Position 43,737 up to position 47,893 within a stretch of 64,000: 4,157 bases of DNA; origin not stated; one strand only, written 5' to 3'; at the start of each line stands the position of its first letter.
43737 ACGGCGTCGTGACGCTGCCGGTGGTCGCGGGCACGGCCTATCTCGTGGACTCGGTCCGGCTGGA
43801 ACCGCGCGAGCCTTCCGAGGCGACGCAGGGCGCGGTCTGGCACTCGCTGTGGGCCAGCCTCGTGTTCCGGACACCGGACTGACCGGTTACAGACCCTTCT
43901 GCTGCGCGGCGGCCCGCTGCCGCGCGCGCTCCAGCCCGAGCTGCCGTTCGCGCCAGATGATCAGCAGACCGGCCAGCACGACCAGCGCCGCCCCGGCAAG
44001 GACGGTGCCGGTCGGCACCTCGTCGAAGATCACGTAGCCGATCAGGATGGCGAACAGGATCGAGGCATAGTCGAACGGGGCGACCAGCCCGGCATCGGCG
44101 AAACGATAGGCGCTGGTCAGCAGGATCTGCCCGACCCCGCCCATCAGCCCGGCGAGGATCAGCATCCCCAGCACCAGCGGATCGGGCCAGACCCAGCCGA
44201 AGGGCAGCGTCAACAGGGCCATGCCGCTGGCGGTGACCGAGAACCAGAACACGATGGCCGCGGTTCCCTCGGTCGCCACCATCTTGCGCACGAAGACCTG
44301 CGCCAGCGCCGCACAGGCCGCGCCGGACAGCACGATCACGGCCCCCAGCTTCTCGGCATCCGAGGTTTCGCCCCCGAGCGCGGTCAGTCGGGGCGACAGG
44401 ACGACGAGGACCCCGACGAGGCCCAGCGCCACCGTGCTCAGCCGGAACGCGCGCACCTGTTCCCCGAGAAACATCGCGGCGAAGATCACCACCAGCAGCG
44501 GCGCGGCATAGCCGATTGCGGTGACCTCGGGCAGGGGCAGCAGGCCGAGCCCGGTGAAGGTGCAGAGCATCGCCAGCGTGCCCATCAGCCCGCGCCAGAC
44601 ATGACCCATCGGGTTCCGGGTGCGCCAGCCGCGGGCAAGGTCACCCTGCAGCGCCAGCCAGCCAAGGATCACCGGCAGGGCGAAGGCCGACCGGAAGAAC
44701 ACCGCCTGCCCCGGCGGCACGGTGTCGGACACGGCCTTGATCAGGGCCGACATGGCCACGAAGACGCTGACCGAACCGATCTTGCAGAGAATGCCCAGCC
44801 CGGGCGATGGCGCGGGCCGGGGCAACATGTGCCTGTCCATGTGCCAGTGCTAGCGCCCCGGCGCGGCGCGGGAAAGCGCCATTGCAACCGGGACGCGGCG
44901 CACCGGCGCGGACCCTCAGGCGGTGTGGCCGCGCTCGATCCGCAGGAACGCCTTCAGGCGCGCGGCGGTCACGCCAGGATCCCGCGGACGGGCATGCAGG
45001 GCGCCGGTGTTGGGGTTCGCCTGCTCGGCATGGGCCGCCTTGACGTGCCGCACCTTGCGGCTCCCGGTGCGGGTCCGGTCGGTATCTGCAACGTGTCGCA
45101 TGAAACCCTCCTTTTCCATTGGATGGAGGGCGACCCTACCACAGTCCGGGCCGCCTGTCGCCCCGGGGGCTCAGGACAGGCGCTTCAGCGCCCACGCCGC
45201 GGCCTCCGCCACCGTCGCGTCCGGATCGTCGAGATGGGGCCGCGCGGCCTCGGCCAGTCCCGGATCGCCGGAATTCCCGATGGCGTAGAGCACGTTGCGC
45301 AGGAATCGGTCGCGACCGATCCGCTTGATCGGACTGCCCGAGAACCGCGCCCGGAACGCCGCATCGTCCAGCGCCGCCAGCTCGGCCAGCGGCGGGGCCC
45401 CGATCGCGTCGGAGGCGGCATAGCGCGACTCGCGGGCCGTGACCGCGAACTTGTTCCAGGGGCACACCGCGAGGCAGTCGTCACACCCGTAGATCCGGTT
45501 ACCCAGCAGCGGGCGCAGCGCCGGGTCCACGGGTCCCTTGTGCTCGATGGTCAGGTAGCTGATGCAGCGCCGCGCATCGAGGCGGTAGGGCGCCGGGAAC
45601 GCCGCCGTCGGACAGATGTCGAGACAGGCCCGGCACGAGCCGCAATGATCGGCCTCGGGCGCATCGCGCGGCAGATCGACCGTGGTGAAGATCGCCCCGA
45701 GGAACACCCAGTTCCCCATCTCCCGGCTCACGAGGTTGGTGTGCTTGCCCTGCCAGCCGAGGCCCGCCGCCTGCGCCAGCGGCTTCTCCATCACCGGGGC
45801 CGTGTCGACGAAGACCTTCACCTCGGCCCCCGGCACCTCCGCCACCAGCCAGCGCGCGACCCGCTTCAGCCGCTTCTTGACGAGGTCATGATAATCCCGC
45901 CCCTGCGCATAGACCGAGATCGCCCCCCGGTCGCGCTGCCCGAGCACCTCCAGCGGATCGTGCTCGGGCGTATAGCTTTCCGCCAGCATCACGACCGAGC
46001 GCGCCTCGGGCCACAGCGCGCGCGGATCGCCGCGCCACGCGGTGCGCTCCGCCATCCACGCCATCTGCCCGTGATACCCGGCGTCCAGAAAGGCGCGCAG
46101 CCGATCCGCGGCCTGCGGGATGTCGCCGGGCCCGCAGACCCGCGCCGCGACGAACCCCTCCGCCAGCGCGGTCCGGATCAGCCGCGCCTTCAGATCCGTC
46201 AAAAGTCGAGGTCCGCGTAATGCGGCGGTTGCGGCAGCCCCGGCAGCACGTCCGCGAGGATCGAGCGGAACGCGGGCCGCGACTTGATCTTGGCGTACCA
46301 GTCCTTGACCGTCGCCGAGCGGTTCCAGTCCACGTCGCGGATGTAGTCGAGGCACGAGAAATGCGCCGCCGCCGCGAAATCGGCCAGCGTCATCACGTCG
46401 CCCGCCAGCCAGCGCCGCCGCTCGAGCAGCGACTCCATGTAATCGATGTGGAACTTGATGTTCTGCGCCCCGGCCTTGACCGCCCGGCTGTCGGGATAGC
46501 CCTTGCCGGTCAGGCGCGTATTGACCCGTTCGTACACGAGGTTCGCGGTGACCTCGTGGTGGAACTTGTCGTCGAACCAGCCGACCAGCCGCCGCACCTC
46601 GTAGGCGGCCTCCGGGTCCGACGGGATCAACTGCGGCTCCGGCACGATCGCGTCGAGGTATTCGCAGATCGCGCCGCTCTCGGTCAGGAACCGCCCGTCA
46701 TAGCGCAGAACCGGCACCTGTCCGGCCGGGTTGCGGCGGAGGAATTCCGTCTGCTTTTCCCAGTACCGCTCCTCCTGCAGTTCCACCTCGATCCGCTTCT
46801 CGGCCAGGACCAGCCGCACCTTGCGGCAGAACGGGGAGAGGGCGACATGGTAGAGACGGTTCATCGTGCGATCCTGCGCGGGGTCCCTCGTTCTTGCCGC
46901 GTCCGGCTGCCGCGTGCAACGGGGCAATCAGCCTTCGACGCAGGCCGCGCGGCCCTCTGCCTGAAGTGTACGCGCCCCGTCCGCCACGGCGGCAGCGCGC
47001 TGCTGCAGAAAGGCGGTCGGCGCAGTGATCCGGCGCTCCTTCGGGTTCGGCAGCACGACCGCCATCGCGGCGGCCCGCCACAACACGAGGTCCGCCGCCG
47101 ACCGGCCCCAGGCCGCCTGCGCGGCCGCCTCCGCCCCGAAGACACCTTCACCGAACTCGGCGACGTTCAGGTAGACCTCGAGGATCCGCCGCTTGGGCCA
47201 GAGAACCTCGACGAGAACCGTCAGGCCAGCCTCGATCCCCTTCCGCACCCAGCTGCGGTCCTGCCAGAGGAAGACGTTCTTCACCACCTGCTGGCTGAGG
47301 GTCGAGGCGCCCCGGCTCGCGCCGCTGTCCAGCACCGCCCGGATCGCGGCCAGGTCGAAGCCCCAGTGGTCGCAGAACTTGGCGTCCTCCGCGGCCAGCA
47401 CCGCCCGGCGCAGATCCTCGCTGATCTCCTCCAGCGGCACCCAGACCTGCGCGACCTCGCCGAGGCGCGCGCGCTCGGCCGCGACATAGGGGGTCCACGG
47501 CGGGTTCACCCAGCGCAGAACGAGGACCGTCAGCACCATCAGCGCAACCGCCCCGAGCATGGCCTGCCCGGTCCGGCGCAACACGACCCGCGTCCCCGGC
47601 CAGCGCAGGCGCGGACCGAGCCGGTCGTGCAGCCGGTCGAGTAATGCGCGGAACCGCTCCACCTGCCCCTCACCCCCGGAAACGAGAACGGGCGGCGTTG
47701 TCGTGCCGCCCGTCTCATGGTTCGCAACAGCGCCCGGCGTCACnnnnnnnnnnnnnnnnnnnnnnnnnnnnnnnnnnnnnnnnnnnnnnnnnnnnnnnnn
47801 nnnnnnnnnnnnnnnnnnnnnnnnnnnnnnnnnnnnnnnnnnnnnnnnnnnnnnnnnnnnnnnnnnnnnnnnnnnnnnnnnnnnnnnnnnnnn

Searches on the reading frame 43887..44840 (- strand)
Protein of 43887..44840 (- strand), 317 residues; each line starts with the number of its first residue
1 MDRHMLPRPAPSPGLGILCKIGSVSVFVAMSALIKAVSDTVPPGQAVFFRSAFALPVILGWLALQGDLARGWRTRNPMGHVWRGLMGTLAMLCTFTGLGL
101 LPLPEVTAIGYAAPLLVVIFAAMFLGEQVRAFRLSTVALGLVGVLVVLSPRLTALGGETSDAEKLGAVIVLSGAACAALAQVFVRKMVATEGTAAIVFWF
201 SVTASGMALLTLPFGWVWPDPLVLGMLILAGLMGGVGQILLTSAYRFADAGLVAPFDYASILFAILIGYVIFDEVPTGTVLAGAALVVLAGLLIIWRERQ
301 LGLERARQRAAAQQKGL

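Call 40: search_protein_families(library=pfam, proteins=[window:43887-44840:-], max_evalue=0.00001)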
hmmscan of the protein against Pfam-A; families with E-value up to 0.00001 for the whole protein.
window:43887-44840:- (317 aa): 1 family
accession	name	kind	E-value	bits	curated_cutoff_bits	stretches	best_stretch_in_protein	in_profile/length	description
PF00892.27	EamA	-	4.3e-24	85.8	28.2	2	15-148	2-134/135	EamA-like transporter family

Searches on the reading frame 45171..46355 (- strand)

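Call 40: search_protein_families(library=pfam, proteins=[window:45171-46355:-], max_evalue=0.00001)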
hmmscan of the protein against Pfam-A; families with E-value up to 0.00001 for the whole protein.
window:45171-46355:- (394 aa): 2 families
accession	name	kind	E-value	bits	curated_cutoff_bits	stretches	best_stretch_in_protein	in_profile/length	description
PF08331.15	QueG_DUF1730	-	1.8e-26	92.3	25.1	1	108-185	1-77/77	Epoxyqueuosine reductase QueG, DUF1730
PF13484.11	Fer4_16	-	2.2e-22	80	30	1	237-301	1-66/66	4Fe-4S double cluster binding domain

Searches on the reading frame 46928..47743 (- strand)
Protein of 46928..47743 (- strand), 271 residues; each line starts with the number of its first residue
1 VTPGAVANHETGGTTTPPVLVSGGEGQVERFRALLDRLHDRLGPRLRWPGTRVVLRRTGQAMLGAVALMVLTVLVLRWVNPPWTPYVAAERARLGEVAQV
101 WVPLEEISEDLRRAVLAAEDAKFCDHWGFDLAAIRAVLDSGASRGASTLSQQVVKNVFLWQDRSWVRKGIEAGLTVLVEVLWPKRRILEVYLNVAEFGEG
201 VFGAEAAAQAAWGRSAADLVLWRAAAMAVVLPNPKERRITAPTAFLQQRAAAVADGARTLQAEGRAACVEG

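Call 10: search_protein_families(library=ncbifam, proteins=[window:46928-47743:-])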
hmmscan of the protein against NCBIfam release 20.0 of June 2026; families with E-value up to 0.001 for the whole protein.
window:46928-47743:- (271 aa): 13 families
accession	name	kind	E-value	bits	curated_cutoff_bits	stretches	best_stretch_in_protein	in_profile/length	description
TIGR02070.1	mono_pep_trsgly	equivalog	1.1e-61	208.2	182.65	1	59-257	8-218/224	monofunctional biosynthetic peptidoglycan transglycosylase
TIGR02074.1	PBP_1a_fam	subfamily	2.9e-36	125.4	508.75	1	100-253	3-161/535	PBP1A family penicillin-binding protein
TIGR02073.1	PBP_1c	equivalog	3.1e-27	95.5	494.2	1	99-254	33-194/728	penicillin-binding protein 1C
NF038276.1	strep_PBP2A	exception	1.1e-25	90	1100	1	100-234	97-232/716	penicillin-binding protein PBP2A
NF051885.1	tranpepglycosPbpC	equivalog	1.7e-25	89.7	900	1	102-236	78-217/632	multimodular transpeptidase-transglycosylase PbpC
NF008643.0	PRK11636.1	equivalog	5.5e-23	81.1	1263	1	92-235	59-204/850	peptidoglycan glycosyltransferase/peptidoglycan DD-transpeptidase MrcA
TIGR02071.1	PBP_1b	equivalog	2.6e-19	68.9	717.75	1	100-223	148-280/729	penicillin-binding protein 1B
NF038274.1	strep_PBP1B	exception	4.4e-19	68.3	1225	1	101-229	84-222/745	penicillin-binding protein PBP1B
NF007061.0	PRK09506.1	equivalog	1.5e-16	59.4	1120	1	100-199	212-316/825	bifunctional glycosyl transferase/transpeptidase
NF010008.0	PRK13481.1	equivalog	2.7e-16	59.7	270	1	98-214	79-199/269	glycosyltransferase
NF038272.1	strep_PBP1A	exception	3.2e-15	55.5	1075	1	93-234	63-211/658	penicillin-binding protein PBP1A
NF011423.0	PRK14850.1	equivalog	6.3e-14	51.3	1275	1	99-199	157-262/764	penicillin-binding protein 1b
NF008414.0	PRK11240.1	equivalog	7.7e-10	37.5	1121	1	101-236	66-204/774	peptidoglycan glycosyltransferase PbpC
